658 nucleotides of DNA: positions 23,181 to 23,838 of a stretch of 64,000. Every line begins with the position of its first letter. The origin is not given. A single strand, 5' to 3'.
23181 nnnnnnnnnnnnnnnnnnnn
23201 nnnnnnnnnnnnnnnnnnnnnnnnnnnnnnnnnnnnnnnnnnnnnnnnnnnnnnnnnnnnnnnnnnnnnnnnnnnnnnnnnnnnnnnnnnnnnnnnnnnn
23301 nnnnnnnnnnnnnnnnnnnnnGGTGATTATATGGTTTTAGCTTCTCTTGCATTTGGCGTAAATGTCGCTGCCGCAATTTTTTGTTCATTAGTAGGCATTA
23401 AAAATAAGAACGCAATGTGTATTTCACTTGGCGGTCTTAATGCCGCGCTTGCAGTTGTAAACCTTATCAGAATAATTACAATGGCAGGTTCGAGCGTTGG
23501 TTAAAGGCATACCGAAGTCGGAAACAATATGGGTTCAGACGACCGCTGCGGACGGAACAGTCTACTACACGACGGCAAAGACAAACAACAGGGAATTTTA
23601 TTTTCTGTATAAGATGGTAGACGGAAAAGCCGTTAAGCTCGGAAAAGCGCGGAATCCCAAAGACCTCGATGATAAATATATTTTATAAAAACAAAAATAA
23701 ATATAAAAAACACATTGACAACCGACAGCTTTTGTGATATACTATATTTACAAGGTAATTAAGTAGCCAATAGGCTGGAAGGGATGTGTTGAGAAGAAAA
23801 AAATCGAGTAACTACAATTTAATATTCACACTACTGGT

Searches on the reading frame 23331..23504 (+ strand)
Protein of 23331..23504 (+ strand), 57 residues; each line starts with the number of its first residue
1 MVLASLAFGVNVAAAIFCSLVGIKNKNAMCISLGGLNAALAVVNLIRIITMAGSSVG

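Call 3: search_protein_families(library=pfam, proteins=[window:23331-23504:+], max_evalue=0.1)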
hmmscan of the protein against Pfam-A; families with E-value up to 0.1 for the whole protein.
window:23331-23504:+ (57 aa): 1 family
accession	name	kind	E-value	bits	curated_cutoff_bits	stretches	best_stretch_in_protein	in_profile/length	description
PF03647.18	Tmemb_14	-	0.067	14.3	24.8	1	4-51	24-72/92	Transmembrane proteins 14C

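Call 79: search_protein_families(library=padloc, proteins=[window:23331-23501:+], max_evalue=0.01)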
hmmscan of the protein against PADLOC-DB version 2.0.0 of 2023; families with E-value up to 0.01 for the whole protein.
window:23331-23501:+ (57 aa): 0 families

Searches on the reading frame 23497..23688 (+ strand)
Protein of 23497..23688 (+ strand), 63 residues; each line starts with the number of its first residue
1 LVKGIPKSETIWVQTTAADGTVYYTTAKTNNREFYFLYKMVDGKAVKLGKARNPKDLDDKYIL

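Call 3: search_protein_families(library=pfam, proteins=[window:23497-23688:+], max_evalue=0.1)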
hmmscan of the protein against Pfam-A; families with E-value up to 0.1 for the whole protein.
window:23497-23688:+ (63 aa): 0 families

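Call 79: search_protein_families(library=padloc, proteins=[window:23497-23685:+], max_evalue=0.01)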
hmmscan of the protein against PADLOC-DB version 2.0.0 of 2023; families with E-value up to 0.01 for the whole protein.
window:23497-23685:+ (63 aa): 0 families

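Call 80: search_protein_families(library=phrogs, proteins=[window:23497-23685:+], max_evalue=0.001)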
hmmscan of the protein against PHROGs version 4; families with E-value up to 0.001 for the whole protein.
window:23497-23685:+ (63 aa): 0 families
